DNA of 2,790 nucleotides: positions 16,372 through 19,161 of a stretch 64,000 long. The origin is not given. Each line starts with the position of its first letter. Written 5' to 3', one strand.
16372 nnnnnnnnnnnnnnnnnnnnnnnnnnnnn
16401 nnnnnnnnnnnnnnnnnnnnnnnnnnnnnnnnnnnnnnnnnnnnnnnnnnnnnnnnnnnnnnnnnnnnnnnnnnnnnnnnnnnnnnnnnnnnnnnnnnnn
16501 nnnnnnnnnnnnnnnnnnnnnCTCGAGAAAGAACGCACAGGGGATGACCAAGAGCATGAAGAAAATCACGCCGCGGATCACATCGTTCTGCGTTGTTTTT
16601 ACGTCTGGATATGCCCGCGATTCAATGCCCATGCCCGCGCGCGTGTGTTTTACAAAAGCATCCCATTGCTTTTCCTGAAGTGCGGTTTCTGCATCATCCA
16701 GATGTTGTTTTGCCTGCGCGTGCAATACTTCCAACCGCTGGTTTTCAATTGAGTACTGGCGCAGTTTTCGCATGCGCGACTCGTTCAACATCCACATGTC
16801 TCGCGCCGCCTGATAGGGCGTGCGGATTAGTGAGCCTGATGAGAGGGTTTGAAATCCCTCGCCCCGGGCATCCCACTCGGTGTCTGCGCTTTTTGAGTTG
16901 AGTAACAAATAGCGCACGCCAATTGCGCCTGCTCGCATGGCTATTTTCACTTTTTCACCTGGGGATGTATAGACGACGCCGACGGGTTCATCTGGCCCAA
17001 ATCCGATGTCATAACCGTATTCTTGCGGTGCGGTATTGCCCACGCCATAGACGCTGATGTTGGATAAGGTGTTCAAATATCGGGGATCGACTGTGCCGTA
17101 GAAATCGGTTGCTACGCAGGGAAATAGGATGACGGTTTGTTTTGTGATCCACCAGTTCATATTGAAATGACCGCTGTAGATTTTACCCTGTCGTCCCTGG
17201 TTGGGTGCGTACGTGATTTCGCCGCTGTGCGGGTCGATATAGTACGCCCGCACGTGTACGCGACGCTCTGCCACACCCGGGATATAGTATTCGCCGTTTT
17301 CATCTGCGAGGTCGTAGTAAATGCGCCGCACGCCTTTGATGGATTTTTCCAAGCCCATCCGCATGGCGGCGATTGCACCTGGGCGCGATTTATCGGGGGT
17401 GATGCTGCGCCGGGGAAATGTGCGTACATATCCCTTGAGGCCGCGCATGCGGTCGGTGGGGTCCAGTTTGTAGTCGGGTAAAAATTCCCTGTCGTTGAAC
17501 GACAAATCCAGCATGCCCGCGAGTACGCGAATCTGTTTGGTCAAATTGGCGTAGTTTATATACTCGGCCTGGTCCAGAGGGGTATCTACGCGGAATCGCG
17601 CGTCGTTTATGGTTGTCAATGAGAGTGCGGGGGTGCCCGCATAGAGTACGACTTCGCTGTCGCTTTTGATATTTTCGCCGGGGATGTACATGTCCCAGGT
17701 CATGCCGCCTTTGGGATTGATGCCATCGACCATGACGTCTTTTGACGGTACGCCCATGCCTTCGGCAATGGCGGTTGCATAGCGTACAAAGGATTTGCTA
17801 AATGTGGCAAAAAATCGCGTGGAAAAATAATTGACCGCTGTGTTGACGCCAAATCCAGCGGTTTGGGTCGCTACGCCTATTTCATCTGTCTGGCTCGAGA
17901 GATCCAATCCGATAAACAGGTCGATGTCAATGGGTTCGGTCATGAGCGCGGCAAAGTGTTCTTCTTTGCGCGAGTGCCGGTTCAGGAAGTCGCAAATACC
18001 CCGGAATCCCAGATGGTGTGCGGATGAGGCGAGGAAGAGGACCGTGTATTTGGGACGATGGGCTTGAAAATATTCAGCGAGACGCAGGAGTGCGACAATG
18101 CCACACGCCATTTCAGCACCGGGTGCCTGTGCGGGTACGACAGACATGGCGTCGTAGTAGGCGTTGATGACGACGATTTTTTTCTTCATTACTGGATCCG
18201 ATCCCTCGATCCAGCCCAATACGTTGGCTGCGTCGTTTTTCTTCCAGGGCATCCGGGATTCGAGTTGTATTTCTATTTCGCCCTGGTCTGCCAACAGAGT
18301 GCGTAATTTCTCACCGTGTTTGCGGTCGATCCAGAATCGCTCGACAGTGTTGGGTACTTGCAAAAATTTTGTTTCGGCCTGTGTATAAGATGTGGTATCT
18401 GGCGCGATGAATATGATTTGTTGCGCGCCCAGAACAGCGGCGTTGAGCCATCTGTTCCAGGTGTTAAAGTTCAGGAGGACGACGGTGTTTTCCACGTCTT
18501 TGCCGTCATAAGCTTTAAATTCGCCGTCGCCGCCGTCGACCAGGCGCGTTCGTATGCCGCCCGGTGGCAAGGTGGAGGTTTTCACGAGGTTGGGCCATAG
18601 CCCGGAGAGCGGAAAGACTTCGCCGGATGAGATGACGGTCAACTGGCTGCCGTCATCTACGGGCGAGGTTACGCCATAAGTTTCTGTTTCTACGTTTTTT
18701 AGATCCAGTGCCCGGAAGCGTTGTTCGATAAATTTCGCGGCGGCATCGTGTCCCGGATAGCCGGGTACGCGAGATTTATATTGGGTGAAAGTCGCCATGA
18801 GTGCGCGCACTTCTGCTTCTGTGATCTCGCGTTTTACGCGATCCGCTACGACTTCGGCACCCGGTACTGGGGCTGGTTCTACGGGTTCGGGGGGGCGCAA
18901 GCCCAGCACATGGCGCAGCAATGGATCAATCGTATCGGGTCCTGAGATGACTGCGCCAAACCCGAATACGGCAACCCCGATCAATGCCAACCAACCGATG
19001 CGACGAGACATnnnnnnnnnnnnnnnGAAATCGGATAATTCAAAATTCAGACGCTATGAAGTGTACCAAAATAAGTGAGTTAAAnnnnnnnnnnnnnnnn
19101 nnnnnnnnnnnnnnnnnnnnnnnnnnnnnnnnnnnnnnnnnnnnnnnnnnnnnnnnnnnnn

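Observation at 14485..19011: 1500-aa fusion of a catalytically degenerate M28-like ectodomain to an orphan FtsX/MacB-type permease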

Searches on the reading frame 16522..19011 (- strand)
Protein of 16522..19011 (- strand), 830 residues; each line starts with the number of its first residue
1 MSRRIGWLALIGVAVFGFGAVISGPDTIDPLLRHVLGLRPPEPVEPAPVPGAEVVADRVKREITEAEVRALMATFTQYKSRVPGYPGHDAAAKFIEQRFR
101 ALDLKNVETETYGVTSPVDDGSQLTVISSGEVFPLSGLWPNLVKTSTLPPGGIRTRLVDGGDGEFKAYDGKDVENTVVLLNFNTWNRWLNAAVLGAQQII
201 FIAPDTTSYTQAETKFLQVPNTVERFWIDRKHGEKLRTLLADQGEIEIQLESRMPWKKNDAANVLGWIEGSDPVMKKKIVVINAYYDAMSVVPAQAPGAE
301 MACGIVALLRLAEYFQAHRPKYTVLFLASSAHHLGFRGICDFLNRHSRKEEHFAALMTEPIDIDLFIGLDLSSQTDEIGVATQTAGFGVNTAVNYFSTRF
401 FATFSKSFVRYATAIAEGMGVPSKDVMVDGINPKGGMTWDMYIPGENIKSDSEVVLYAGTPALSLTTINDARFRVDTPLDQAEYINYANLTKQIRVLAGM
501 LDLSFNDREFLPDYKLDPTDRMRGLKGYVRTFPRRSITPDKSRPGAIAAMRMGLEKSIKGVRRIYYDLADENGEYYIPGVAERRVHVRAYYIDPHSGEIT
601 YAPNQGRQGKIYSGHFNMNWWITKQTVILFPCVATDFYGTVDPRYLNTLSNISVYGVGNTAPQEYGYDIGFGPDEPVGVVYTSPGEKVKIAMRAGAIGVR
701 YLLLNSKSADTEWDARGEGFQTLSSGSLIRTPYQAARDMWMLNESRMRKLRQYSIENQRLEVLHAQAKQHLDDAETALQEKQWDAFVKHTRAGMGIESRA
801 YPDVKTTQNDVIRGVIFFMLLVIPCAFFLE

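Call 13: search_solved_structures(query=window:16612-19011:-, max_evalue=1, show_alignments=4)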
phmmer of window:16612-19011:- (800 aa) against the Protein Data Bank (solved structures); distinct sequences matched with E-value up to 1: 12.
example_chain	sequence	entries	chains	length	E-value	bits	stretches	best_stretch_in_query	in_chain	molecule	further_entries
2anp_A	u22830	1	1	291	0.017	16.4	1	294-353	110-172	leucyl aminopeptidase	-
3b3t_A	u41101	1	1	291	0.18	13.1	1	294-353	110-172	Bacterial leucyl aminopeptidase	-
3b3v_A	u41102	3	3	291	0.22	12.8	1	294-353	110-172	Bacterial leucyl aminopeptidase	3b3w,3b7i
1amp_A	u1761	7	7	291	0.22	12.8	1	294-353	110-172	AMINOPEPTIDASE | PROTEIN (AMINOPEPTIDASE) | BACTERIAL LEUCYL AMINOPEPTIDASE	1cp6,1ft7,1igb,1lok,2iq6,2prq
1rtq_A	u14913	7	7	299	0.23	12.7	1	294-353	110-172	Bacterial leucyl aminopeptidase | Aminopeptidase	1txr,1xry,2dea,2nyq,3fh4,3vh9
3b35_A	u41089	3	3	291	0.24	12.7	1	294-352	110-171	Bacterial leucyl aminopeptidase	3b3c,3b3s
4x96_D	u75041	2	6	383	0.29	12.4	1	653-686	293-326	Phosphatidylcholine-sterol acyltransferase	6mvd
9mxz_B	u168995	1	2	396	0.3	12.3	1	653-686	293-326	Phosphatidylcholine-sterol acyltransferase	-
4xwg_A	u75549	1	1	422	0.32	12.2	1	653-686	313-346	Phosphatidylcholine-sterol acyltransferase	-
5bv7_A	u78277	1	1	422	0.33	12.2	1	653-686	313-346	Phosphatidylcholine-sterol acyltransferase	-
4xx1_A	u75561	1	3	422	0.33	12.2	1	653-686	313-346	Phosphatidylcholine-sterol acyltransferase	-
5txf_A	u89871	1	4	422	0.33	12.2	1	653-686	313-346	Phosphatidylcholine-sterol acyltransferase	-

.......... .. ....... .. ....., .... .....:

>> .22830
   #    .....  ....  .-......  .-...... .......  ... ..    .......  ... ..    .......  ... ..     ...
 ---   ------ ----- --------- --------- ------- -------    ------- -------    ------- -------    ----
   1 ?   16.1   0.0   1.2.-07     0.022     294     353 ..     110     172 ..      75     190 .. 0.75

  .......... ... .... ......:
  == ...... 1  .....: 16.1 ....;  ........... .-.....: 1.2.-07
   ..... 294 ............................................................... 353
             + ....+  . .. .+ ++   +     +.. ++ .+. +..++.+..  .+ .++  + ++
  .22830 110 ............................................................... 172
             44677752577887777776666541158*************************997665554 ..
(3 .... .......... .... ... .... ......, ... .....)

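Call 36: predict_structure(alignment_id=A1)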
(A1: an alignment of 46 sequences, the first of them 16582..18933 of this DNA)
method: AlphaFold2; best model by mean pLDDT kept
length: 784 residues; sequences in the alignment: 46
mean_pLDDT: 85.1   pTM: 0.86
mean pLDDT of the five models: 85.1, 84.1, 83.8, 83.0, 82.9
residues with pLDDT >= 90: 393; 70-90: 285; 50-70: 75; < 50: 31
segments of 3 or more residues with pLDDT < 50: 358-367, 615-621, 776-784
pLDDT, mean of each block of 10 residues (from residue 1): 66 60 88 97 95 91 97 98 94 93 96 78 93 94 94 93 92 92 78 86 96 95 94 95 95 95 88 91 98 97 88 93 88 92 89 68 44 78 92 83 76 63 74 88 64 88 95 96 80 86 79 86 78 73 95 86 90 89 79 89 92 57 72 86 69 90 78 79 88 90 90 89 80 82 96 96 86 51 27
secondary structure, 60 per line:
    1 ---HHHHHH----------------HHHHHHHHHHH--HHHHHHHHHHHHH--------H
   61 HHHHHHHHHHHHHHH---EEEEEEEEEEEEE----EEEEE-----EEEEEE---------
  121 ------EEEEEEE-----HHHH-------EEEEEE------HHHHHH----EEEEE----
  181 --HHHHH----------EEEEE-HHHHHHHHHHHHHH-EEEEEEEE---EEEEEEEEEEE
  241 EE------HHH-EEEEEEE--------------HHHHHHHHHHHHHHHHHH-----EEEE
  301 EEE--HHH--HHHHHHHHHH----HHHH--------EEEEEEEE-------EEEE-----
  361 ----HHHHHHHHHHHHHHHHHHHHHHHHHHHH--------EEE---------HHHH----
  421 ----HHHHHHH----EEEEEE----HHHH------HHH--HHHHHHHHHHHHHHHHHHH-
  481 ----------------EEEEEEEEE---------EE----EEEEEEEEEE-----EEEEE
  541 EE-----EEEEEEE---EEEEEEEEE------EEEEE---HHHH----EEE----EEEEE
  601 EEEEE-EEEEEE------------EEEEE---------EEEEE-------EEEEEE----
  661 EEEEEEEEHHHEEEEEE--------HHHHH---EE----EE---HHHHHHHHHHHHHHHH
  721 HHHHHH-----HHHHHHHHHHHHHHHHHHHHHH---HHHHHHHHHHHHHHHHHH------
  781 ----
elements in order (helices of 4 or more, strands of 3 or more residues): H4-9 H26-36 H39-51 H60-75 E79-91 E96-100 E106-111 E127-133 H139-142 E150-155 H162-167 E172-176 H183-187 E198-202 H204-217 E219-226 E230-242 E253-259 H274-291 E297-303 H311-320 H325-328 E337-344 E352-355 H365-392 E401-403 H413-416 H425-431 E436-441 H446-449 H461-479 E497-505 E521-530 E536-542 E548-554 E558-566 E573-577 H581-584 E589-591 E596-605 E607-612 E625-629 E639-643 E651-656 E661-668 E672-677 H686-690 H705-726 H732-753 H757-774

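Call 40: fold_search(model_id=the predicted structure, library=pdb)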
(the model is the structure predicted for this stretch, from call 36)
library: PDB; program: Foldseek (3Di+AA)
matches with E <= 10: 666; with E <= 0.001: 153
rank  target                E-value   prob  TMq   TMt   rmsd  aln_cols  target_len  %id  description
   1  2ek8                  5.5e-22  1.00  0.31  0.54  10.0       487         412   16  Aminopeptidase from Aneurinibacillus sp. strain AM-1 (released 2008-03-25)
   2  6hc6_A                1.4e-21  1.00  0.34  0.58   8.9       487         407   16  The structure of BSAP, a zinc aminopeptidase from Bacillus subtilis (released 2019-08-28)
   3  6hc6_C                2.6e-20  1.00  0.33  0.57   9.5       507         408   16  The structure of BSAP, a zinc aminopeptidase from Bacillus subtilis (released 2019-08-28)
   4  6hc7_A                3.2e-20  1.00  0.33  0.56   7.6       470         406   16  The crystal structure of BSAP, a zinc aminopeptidase from Bacillus subtilis (medium resolution) (released 2019-08-28)
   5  3iib                  1.3e-19  1.00  0.37  0.60   7.4       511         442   15  Crystal structure of Peptidase M28 precursor (YP_926796.1) from SHEWANELLA AMAZONENSIS SB2B at 1.70 A resolution (released 2009-08-25)
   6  3kas_A                2.0e-19  1.00  0.32  0.38  10.3       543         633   16  Machupo virus GP1 bound to human transferrin receptor 1 (released 2010-03-09)
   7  8acg_C                2.7e-19  1.00  0.31  0.49  11.6       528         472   13  Structure of Pseudomonas aeruginosa aminopeptidase, PaAP_T E340A mutant (released 2023-07-12)
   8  8acr                  3.7e-19  1.00  0.29  0.45  13.5       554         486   14  Structure of Pseudomonas aeruginosa aminopeptidase, PaAP (released 2023-07-12)
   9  8ac7_A                7.9e-19  1.00  0.31  0.48  11.1       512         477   14  Structure of Pseudomonas aeruginosa aminopeptidase, PaAP (released 2023-07-12)
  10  8acg_E                8.4e-19  1.00  0.32  0.50  11.2       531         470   12  Structure of Pseudomonas aeruginosa aminopeptidase, PaAP_T E340A mutant (released 2023-07-12)
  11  6wrw_B                8.8e-19  1.00  0.33  0.39   9.9       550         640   16  Crystal structure of computationally designed protein 2DS25.5 in complex with the human Transferrin receptor ectodomai (released 2021-04-28)
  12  9gh7_A                8.8e-19  1.00  0.33  0.39  10.2       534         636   16  Complex of human TfR1 with a potent bicyclic peptide (released 2025-04-30)
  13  1de4_C                1.7e-18  1.00  0.32  0.38  10.0       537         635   15  HEMOCHROMATOSIS PROTEIN HFE COMPLEXED WITH TRANSFERRIN RECEPTOR (released 2000-01-19)
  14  8acg_D                1.8e-18  1.00  0.31  0.49  11.4       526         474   13  Structure of Pseudomonas aeruginosa aminopeptidase, PaAP_T E340A mutant (released 2023-07-12)
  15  8ac9_B                2.1e-18  1.00  0.29  0.46  12.5       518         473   13  Structure of Pseudomonas aeruginosa aminopeptidase, PaAP_T (released 2023-07-12)
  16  8acg_A                2.2e-18  1.00  0.32  0.51  11.4       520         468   13  Structure of Pseudomonas aeruginosa aminopeptidase, PaAP_T E340A mutant (released 2023-07-12)
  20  8acg_B                4.1e-18  1.00  0.33  0.52  11.2       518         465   13  Structure of Pseudomonas aeruginosa aminopeptidase, PaAP_T E340A mutant (released 2023-07-12)
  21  8acg_F                5.0e-18  1.00  0.33  0.51  11.4       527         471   12  Structure of Pseudomonas aeruginosa aminopeptidase, PaAP_T E340A mutant (released 2023-07-12)
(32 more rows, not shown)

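Call 43: search_protein_representatives(protein=window:16522-19011:-)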
Query: 830 residues. Proteins with E-value up to 0.001 (for the whole library): 2192; up to 1e-10: 1368; up to 1e-30: 715. The best 150 are listed.
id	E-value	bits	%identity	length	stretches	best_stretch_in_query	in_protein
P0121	0.0e+00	1026.8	55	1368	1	12-830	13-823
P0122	1.2e-231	787.6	49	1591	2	359-830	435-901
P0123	2.7e-188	644.2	44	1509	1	62-830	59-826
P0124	9.7e-182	622.5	41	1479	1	73-830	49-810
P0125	2.6e-181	621.1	40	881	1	61-830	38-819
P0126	1.2e-172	592.4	42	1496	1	75-829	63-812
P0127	1.7e-171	588.7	41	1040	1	62-830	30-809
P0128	3.1e-169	581.2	40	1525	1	64-830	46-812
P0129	1.0e-161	556.3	40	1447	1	66-828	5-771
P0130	5.6e-160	550.6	39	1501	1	73-830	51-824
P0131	1.8e-154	532.3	38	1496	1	53-829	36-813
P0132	3.3e-154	531.5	39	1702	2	359-830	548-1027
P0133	6.2e-151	520.7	39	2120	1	68-829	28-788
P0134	8.5e-150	516.9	40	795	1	55-791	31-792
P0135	6.9e-149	513.9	39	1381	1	70-830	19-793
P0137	3.1e-145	501.8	37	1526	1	20-830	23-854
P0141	1.6e-135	469.7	37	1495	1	15-830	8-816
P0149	3.5e-131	455.3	40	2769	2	42-535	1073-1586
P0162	2.6e-123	429.3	34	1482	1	60-830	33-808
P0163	4.2e-123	428.6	37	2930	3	40-371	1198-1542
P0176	7.3e-119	414.6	34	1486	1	19-830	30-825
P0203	3.1e-106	372.8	32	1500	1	62-830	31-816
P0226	1.0e-96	341.3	31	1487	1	63-829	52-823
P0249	1.3e-84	301.2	30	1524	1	67-830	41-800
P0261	1.6e-80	287.8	32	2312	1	54-829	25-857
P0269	3.8e-78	279.9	29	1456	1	52-829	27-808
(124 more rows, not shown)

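Call 55: list_cluster_members(proteins=[P0123, P0128, P0137, P0141, P0162, P0176, P0203, P0226, P0249, P0269])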
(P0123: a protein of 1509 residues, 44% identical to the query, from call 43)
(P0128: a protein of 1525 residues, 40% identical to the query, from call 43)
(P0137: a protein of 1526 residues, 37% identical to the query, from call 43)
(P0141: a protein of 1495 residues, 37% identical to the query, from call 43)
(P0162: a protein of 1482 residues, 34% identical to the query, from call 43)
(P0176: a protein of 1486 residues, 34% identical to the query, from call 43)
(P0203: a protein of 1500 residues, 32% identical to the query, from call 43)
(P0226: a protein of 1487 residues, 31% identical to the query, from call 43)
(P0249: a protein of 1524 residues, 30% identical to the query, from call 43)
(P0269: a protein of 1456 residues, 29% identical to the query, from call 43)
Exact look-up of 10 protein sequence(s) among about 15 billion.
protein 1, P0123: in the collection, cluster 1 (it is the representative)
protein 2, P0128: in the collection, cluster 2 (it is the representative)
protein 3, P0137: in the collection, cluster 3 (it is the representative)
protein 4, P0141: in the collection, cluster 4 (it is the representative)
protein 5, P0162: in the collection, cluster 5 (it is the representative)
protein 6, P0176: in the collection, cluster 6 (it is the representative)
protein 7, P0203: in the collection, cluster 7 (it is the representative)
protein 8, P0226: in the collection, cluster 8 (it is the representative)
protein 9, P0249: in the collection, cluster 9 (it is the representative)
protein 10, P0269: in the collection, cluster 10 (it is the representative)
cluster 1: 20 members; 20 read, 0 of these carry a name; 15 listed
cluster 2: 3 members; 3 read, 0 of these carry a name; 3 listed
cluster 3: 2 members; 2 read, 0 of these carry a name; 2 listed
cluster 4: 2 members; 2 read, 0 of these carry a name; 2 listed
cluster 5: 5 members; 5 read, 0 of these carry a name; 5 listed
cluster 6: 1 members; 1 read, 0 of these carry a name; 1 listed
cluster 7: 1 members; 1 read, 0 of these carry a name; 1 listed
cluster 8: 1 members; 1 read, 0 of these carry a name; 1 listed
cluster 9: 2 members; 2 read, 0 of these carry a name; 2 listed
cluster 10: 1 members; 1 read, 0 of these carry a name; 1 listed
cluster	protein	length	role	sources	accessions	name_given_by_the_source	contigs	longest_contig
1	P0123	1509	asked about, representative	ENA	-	-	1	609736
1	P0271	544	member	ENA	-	-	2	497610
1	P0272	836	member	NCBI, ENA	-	-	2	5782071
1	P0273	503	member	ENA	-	-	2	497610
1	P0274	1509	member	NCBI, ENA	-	-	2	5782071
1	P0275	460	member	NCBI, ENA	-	-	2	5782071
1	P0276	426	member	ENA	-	-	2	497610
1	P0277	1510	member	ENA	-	-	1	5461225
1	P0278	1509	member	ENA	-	-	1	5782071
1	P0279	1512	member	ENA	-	-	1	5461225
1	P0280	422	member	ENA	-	-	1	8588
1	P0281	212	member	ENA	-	-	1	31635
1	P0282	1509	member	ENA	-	-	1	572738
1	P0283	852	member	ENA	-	-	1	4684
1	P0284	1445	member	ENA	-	-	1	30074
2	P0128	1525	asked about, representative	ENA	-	-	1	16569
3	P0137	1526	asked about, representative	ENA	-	-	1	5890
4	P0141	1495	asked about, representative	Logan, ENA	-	-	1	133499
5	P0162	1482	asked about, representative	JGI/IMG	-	-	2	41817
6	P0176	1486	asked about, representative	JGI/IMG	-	-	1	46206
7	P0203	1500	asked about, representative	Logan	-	-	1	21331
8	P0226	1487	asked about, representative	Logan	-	-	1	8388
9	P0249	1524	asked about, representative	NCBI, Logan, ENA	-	-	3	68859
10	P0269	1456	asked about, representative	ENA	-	-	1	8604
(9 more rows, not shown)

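Call 56: find_encoding_contigs(protein=P0249, flank=10000, max_places=2)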
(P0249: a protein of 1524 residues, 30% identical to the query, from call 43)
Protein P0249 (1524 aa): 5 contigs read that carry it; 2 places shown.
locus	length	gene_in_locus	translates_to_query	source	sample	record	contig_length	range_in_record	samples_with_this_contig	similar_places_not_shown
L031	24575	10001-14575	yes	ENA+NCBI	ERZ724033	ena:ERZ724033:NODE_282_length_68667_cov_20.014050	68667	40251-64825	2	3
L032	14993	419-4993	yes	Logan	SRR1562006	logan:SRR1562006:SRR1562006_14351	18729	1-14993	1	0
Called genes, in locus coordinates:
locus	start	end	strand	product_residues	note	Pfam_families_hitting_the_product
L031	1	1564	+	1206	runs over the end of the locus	PF02463:SMC_N (faint), PF13476:AAA_23, PF13555:AAA_29 (weak), PF13558:SbcC_Walker_B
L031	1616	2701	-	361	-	PF01408:GFO_IDH_MocA, PF22725:GFO_IDH_MocA_C3, PF02894:GFO_IDH_MocA_C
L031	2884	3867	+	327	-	PF07875:Coat_F (faint), PF11553:DUF3231 (weak)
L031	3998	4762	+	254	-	PF01261:AP_endonuc_2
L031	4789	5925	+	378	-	PF22020:RlmL_1st, PF02926:THUMP, PF01170:UPF0020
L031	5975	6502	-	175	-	PF18306:LDcluster4, PF18171:LSDAT_prok (faint), PF03641:Lysine_decarbox (weak)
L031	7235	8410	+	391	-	PF00248:Aldo_ket_red, PF13183:Fer4_8, PF13187:Fer4_9, PF13534:Fer4_17 (weak)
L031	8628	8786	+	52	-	-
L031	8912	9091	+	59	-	-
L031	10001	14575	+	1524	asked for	PF02687:FtsX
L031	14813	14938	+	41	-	PF00037:Fer4 (weak)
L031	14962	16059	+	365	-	PF01855:POR_N, PF02780:Transketolase_C (weak), PF17147:PFOR_II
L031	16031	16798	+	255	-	PF02775:TPP_enzyme_C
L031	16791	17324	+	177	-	PF01558:POR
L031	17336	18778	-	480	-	PF02386:TrkH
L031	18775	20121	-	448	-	PF00070:Pyr_redox (faint), PF02254:TrkA_N, PF03807:F420_oxidored (weak), PF07992:Pyr_redox_2, PF13241:NAD_binding_7 (weak), PF02080:TrkA_C (weak), PF02254:TrkA_N, PF02080:TrkA_C, +5 more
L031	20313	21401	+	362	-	PF12982:DUF3866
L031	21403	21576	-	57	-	-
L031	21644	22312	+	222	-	-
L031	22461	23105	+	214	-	PF01944:SpoIIM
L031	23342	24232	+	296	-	PF02899:Phage_int_SAM_1, PF13495:Phage_int_SAM_4 (weak), PF00589:Phage_integrase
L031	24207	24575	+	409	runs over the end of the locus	PF01676:Metalloenzyme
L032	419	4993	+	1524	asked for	PF02687:FtsX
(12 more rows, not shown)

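Call 57: find_encoding_contigs(protein=P0141, flank=10000, max_places=2)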
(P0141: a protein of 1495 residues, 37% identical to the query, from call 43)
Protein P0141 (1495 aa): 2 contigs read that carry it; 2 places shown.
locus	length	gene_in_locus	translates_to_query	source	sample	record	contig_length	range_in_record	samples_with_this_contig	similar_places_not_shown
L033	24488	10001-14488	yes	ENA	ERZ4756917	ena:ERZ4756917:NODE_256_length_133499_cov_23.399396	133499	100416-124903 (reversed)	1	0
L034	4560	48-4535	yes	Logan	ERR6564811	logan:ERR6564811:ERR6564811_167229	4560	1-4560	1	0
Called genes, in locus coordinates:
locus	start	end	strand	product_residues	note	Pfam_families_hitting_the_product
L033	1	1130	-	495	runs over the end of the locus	PF01408:GFO_IDH_MocA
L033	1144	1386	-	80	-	-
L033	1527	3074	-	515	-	PF03321:GH3, PF23571:GH3_M, PF23572:GH3_C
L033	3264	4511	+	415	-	PF00155:Aminotran_1_2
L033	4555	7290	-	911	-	PF00270:DEAD, PF00271:Helicase_C, PF22982:WHD_HRQ1, PF09369:MZB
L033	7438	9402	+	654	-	PF20581:DUF6785, PF20580:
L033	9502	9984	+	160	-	PF05635:23S_rRNA_IVP (weak)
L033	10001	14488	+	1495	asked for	PF04389:Peptidase_M28, PF12704:MacB_PCD (faint), PF02687:FtsX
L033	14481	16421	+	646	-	-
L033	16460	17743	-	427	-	-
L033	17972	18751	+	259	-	PF01618:MotA_ExbB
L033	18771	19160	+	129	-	PF02472:ExbD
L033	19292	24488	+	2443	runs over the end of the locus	PF00092:VWA, PF13519:VWA_2, PF13709:DUF4159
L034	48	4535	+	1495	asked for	PF04389:Peptidase_M28, PF12704:MacB_PCD (faint), PF02687:FtsX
